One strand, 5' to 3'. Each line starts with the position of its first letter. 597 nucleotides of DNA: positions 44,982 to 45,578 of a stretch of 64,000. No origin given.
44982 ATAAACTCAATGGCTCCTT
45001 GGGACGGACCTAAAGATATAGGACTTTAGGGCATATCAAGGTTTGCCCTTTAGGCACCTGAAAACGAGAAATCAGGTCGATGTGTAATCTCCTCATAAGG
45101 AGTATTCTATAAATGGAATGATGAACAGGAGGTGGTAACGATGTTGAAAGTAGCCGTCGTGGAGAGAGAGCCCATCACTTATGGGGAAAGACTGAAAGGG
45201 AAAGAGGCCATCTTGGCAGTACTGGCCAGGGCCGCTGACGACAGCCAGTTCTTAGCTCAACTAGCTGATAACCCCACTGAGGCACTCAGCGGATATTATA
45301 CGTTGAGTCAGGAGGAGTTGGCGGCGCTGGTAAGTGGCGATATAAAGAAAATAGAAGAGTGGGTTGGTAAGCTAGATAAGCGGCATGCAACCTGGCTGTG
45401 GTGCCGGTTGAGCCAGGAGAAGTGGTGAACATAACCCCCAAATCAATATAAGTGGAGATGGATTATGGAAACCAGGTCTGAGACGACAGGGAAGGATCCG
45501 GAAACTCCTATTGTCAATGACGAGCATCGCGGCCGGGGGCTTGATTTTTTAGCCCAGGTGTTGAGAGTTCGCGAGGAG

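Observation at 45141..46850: Formate/nitrite-family channel carrying a C-terminal helical module that is also encoded as a free-standing gene just upstream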

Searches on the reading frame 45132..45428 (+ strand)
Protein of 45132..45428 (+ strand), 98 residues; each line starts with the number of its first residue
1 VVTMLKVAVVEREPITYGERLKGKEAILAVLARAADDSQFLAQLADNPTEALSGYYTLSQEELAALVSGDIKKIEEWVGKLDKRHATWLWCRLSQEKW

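Call 4: search_protein_families(library=pfam, proteins=[window:45132-45428:+], max_evalue=0.1)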
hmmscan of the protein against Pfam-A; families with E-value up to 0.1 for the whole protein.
window:45132-45428:+ (98 aa): 1 family
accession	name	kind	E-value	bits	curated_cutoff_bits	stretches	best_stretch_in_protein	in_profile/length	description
PF14407.11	Frankia_peptide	-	3.9e-05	24.3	48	1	30-83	5-59/63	Ribosomally synthesized peptide prototyped by Frankia Franean1_4349.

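Call 5: search_protein_families(library=ncbifam, proteins=[window:45132-45428:+], max_evalue=0.1)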
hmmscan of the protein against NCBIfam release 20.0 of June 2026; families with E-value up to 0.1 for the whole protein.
window:45132-45428:+ (98 aa): 1 family
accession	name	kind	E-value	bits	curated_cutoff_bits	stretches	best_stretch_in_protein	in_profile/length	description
NF038399.1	NH_RiPP_Os17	domain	4.2e-11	42.8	40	1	26-84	2-61/63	Os1348 family NHLP clan protein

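Call 9: find_homologous_proteins(query=window:45141-45425:+, max_evalue=0.001)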
Query seq(95 aa) (95 aa): 1154 proteins with E <= 0.001 among 1159 candidates; the best 120 are listed.
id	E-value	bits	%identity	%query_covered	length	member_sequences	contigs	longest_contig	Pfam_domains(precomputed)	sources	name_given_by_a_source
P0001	2.8e-55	202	100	100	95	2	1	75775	-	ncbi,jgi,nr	ncbi:MAG TPA: hypothetical protein G4O09_00240 [Dehalococcoidia bacterium]|nr:hypothetical protein [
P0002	1.3e-48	181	92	100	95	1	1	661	-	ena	-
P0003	6.6e-47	175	85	100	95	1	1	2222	-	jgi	-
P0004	7.7e-47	175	85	100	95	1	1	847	-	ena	-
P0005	2.0e-46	174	84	100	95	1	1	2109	-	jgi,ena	jgi:predicted ATPase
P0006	7.6e-46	172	86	100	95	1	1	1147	-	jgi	jgi:predicted ATPase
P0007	9.3e-46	172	83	100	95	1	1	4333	-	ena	-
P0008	1.2e-45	171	84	100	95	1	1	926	PF14407.12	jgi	jgi:predicted ATPase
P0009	2.4e-45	170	84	100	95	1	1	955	-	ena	-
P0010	3.4e-45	170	82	100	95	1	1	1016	PF14407.12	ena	-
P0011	4.7e-45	169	82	100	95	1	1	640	-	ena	-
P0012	8.0e-45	169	82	100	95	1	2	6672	PF14407.12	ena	-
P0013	9.1e-45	168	82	100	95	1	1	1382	-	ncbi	-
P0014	1.1e-44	168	82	100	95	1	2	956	PF14407.12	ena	-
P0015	1.8e-44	168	81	100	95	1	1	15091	-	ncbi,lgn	-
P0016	1.9e-44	167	83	100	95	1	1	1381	PF14407.12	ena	-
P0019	5.3e-44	166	82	100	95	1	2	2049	PF14407.12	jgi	-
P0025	9.9e-44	165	81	100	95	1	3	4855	PF14407.12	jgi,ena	-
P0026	1.2e-43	165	81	99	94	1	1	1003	PF14407.12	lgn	-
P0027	1.2e-43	165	82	100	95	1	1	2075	PF14407.12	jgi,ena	-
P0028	1.3e-43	165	82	100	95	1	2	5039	PF14407.12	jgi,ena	-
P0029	1.3e-43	165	81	100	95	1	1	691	PF14407.12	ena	-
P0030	1.4e-43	165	80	100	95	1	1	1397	PF14407.12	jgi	-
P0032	1.7e-43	164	79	100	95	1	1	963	PF14407.12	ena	-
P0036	2.2e-43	164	81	100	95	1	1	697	PF14407.12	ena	-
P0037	2.4e-43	164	80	100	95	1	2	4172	PF14407.12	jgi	-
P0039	2.8e-43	164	79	100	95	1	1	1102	PF14407.12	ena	-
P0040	2.9e-43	164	80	100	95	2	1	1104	PF14407.12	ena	-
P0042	3.2e-43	164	80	100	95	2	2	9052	PF14407.12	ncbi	ncbi:hypothetical protein ES703_24518 [subsurface metagenome]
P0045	3.2e-43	164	80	100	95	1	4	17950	PF14407.12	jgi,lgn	-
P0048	3.6e-43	163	83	100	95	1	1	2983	PF14407.12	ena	-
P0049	4.4e-43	163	81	100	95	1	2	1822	PF14407.12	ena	-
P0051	4.8e-43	163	82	100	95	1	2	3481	PF14407.12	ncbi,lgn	-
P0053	6.2e-43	163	81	100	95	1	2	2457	PF14407.12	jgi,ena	-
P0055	6.6e-43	163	80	100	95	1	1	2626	PF14407.12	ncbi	-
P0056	6.8e-43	162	80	100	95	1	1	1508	PF14407.12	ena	-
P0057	7.8e-43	162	79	100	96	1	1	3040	PF14407.12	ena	-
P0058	7.9e-43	162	80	100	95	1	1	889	PF14407.12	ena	-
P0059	8.0e-43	162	80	100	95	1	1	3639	PF14407.12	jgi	-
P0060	8.1e-43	162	80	100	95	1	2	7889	PF14407.12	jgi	-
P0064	1.0e-42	162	79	100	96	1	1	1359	PF14407.12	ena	-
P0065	1.1e-42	162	80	99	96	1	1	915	PF14407.12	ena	-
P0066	1.2e-42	162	82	100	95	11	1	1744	PF14407.12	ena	-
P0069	1.6e-42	161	84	96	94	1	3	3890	PF14407.12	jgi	jgi:hypothetical protein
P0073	2.1e-42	161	79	100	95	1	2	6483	PF14407.12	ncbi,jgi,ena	-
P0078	3.3e-42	160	79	100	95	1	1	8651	PF14407.12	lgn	-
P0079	3.5e-42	160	78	100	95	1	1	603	PF14407.12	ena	-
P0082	4.4e-42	160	79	100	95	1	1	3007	PF14407.12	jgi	-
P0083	4.4e-42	160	86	84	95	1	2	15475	PF14407.12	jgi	jgi:hypothetical protein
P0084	4.6e-42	160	77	100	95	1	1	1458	PF14407.12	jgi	jgi:predicted ATPase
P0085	4.8e-42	160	84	96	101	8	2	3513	PF14407.12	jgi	jgi:hypothetical protein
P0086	4.8e-42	160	77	100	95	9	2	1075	PF14407.12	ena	-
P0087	4.9e-42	160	77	100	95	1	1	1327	PF14407.12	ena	-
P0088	5.1e-42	160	82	96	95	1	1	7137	PF14407.12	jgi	jgi:predicted ATPase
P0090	5.7e-42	160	79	100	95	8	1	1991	PF14407.12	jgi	-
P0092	6.3e-42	159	78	100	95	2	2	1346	PF14407.12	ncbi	-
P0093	6.3e-42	159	88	88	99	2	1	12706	PF14407.12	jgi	jgi:hypothetical protein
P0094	6.4e-42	159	77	100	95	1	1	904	PF14407.12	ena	-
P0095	7.0e-42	159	79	100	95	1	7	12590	PF14407.12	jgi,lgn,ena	-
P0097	7.8e-42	159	78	100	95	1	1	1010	PF14407.12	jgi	-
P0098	8.1e-42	159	88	88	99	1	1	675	PF14407.12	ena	-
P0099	8.5e-42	159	79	100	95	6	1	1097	PF14407.12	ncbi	-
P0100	8.8e-42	159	77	100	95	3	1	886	PF14407.12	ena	-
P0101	9.4e-42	159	79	100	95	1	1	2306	PF14407.12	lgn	-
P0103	1.1e-41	159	78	100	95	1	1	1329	PF14407.12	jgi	-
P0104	1.1e-41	159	77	100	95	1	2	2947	PF14407.12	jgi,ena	-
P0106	1.2e-41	159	78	100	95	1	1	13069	PF14407.12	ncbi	-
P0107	1.2e-41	158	78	100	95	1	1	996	PF14407.12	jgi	-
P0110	1.5e-41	158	78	100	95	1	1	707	PF14407.12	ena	-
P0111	1.5e-41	158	77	100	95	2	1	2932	PF14407.12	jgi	jgi:hypothetical protein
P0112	1.6e-41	158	78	100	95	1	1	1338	PF14407.12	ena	-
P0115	1.9e-41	158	78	100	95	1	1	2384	PF14407.12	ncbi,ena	ncbi:hypothetical protein ES703_90623 [subsurface metagenome]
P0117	2.2e-41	158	78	100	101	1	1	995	PF14407.12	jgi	jgi:hypothetical protein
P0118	2.4e-41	158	76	100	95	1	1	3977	PF14407.12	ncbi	-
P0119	2.4e-41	158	78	100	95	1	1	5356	PF14407.12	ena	-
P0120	2.6e-41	157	76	100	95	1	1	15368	PF14407.12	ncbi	ncbi:hypothetical protein ES707_04080 [subsurface metagenome]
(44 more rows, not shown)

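Call 18: search_protein_representatives(alignment_id=A1)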
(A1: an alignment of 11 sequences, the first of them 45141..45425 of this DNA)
Query: 11 sequences, 95 profile positions. Proteins with E-value up to 0.001 (for the whole library): 334; up to 1e-10: 160; up to 1e-30: 13. The best 150 are listed.
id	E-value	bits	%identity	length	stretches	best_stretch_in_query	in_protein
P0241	1.5e-42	159.7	-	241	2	19-93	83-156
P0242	6.9e-41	154.3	-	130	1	1-94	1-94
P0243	7.2e-39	147.9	-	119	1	4-95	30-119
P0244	5.9e-38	144.9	-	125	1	11-95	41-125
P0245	1.1e-37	144.1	-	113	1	9-95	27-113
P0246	1.6e-37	143.6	-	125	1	7-95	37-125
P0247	2.4e-37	143.0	-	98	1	12-95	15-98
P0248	7.1e-36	138.3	-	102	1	1-89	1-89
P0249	1.8e-34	133.8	-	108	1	8-95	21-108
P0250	1.7e-32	127.5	-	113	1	19-95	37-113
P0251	2.3e-32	127.1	-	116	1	16-95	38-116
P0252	2.6e-31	123.7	-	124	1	19-95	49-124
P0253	3.0e-31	123.5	-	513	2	20-95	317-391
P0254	5.4e-30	119.4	-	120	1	3-95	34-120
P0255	9.6e-30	118.6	-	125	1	25-87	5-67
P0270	1.3e-23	99.0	-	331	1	9-95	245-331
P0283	8.9e-22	93.1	-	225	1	20-95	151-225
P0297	6.1e-20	87.2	-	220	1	20-95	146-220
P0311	1.6e-18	82.6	-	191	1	19-95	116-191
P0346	6.2e-15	71.2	-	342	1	15-89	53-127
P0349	1.3e-14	70.2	-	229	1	22-94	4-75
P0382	4.2e-12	62.1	-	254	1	12-94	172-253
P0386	2.0e-11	59.9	-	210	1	15-95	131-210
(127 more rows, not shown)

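Call 20: search_protein_families(library=pfam, proteins=[P0241, P0253, P0270, P0283, P0297, P0311, P0346, P0349, P0382, P0386], max_evalue=0.01)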
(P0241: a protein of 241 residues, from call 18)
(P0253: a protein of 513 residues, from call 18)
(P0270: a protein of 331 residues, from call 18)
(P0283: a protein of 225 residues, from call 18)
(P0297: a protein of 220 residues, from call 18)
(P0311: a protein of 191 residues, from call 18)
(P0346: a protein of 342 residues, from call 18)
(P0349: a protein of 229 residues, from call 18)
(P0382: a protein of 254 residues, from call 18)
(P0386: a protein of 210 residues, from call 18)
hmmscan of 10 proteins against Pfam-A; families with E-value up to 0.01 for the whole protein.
P0241 (241 aa): 5 families
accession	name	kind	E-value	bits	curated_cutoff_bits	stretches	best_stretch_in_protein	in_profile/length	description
PF12728.13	HTH_17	-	1e-11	45.3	27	1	10-55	1-45/51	Helix-turn-helix domain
PF13411.12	MerR_1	-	3.1e-07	30.8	21.6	1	14-57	4-47/69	MerR HTH family regulatory protein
PF14407.11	Frankia_peptide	-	1.5e-06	28.8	48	1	91-145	5-61/63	Ribosomally synthesized peptide prototyped by Frankia Franean1_4349.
PF00376.29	MerR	-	9.8e-06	25.7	28.2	1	15-48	4-38/38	MerR family regulatory protein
PF02650.20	HTH_WhiA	-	0.008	17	27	0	211-239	23-53/84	WhiA C-terminal HTH domain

P0253 (513 aa): 12 families
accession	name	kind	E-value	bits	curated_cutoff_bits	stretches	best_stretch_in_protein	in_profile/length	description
PF17179.9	Fer4_22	-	5.4e-26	91.7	27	1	208-300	1-94/95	4Fe-4S dicluster domain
PF13534.11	Fer4_17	-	2.5e-08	34.8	22.2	1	173-220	17-57/61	4Fe-4S dicluster domain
PF12838.12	Fer4_7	-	4.3e-08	33.9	27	1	287-301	2-16/52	4Fe-4S dicluster domain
PF00037.32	Fer4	-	3.4e-07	30.2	21.1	2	286-298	7-19/24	4Fe-4S binding domain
PF13237.11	Fer4_10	-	2.9e-06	27.6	25.5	1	286-308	8-22/53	4Fe-4S dicluster domain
PF12797.12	Fer4_2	-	3.7e-06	27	24.5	1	286-299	9-22/22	4Fe-4S binding domain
PF13187.11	Fer4_9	-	6.3e-06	26.6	27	1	208-300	1-50/52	4Fe-4S dicluster domain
PF13183.11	Fer4_8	-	3.1e-05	24.9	27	1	206-300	2-67/68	4Fe-4S dicluster domain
PF12837.12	Fer4_6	-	4.5e-05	23.7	25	1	286-299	8-21/24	4Fe-4S binding domain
PF14697.11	Fer4_21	-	0.00017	22.1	35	0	199-225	31-57/59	4Fe-4S dicluster domain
PF12800.12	Fer4_4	-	0.0016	19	24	0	286-298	3-15/17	4Fe-4S binding domain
PF14407.11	Frankia_peptide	-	0.0074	17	48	0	446-481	5-42/63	Ribosomally synthesized peptide prototyped by Frankia Franean1_4349.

P0270 (331 aa): 3 families
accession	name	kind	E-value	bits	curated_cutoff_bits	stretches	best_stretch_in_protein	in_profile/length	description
PF00072.30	Response_reg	-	2.6e-60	201.9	30.2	2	4-113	1-110/111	Response regulator receiver domain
PF23198.2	PDE8A_N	-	0.00033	21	29.6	1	2-81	11-91/147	PDE8A-like, N-terminal domain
PF00496.27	SBP_bac_5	-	0.0011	18.7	32.4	0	70-104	144-180/368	Bacterial extracellular solute-binding proteins, family 5 Middle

P0283 (225 aa): 3 families
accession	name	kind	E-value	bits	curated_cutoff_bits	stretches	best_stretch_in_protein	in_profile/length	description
PF02769.27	AIRS_C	-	3.4e-11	44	23.1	1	7-71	11-75/156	AIR synthase related protein, C-terminal domain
PF01226.23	Form_Nir_trans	-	8.3e-08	32.3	34.6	1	80-106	213-240/240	Formate/nitrite transporter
PF14407.11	Frankia_peptide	-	0.00076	20.1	48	1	157-212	3-61/63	Ribosomally synthesized peptide prototyped by Frankia Franean1_4349.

P0297 (220 aa): 1 family
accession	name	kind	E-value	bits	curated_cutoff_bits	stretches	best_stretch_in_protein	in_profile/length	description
PF00072.30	Response_reg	-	6.1e-29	100.9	30.2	1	16-125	1-110/111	Response regulator receiver domain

P0311 (191 aa): 2 families
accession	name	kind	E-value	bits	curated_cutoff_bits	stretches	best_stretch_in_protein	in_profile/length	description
PF01568.27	Molydop_binding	-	7.6e-25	87.5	26.8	1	1-106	4-110/110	Molydopterin dinucleotide binding domain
PF14407.11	Frankia_peptide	-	9.6e-07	29.4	48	1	125-178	6-61/63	Ribosomally synthesized peptide prototyped by Frankia Franean1_4349.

P0346 (342 aa): 2 families
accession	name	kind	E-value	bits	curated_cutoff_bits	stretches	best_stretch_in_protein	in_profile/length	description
PF01257.25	2Fe-2S_thioredx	-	3.9e-49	166.7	24.8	1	199-342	2-145/145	Thioredoxin-like [2Fe-2S] ferredoxin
PF14407.11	Frankia_peptide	-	0.00065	20.4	48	1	66-122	5-63/63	Ribosomally synthesized peptide prototyped by Frankia Franean1_4349.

P0349 (229 aa): 1 family
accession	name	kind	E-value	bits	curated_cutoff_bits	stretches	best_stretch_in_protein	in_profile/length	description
PF01257.25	2Fe-2S_thioredx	-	2.8e-46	157.4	24.8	1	86-225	2-141/145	Thioredoxin-like [2Fe-2S] ferredoxin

P0382 (254 aa): 1 family
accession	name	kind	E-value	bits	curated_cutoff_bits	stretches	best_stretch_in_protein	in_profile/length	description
PF01568.27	Molydop_binding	-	4.7e-28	97.8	26.8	1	61-169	1-110/110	Molydopterin dinucleotide binding domain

P0386 (210 aa): 2 families
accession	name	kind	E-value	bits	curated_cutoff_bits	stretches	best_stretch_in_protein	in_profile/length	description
PF00072.30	Response_reg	-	6.2e-32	110.5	30.2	1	7-116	1-110/111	Response regulator receiver domain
PF23198.2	PDE8A_N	-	0.0055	17.1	29.6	1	6-83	12-90/147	PDE8A-like, N-terminal domain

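Call 23: find_encoding_contigs(protein=P0311, flank=8000, max_places=3)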
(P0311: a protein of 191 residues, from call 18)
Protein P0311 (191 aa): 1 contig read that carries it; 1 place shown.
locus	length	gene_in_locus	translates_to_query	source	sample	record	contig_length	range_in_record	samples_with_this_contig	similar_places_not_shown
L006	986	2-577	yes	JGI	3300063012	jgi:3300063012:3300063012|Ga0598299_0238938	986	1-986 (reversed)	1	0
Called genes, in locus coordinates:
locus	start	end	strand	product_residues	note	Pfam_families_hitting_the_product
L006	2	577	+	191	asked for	PF01568:Molydop_binding, PF14407:Frankia_peptide (weak)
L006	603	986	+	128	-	?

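Call 75: find_encoding_contigs(protein=P0253, flank=7000, max_places=2)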
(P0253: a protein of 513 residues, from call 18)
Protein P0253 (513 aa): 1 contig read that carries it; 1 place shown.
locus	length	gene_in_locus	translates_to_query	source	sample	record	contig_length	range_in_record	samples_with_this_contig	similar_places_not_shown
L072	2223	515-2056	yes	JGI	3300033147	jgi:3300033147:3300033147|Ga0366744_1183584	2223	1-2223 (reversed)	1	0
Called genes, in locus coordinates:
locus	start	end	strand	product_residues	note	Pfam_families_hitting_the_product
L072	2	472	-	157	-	?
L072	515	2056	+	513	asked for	PF12838:Fer4_7 (faint), PF13187:Fer4_9 (faint), PF13534:Fer4_17 (faint), PF00037:Fer4 (faint), PF12797:Fer4_2 (faint), PF13237:Fer4_10 (faint), PF17179:Fer4_22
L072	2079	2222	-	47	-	?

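Call 76: find_encoding_contigs(protein=P0241, flank=7000, max_places=2)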
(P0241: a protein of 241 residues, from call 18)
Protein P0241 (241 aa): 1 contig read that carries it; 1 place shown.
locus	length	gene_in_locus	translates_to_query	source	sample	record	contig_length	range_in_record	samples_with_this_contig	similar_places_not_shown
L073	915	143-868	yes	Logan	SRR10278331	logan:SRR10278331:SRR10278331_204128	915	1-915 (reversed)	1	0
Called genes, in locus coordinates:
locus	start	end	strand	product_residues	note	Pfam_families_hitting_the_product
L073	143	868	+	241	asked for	PF00376:MerR (faint), PF12728:HTH_17, PF13411:MerR_1 (weak), PF14407:Frankia_peptide (faint)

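Call 77: find_encoding_contigs(protein=P0297, flank=7000, max_places=2)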
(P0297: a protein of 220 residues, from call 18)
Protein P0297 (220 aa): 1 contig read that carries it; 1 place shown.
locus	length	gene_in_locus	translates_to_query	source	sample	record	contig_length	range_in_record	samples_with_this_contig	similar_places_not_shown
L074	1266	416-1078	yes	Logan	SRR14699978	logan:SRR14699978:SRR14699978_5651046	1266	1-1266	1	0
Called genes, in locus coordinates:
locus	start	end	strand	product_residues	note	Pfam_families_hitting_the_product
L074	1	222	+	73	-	?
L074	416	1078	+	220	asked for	PF00072:Response_reg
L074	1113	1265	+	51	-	?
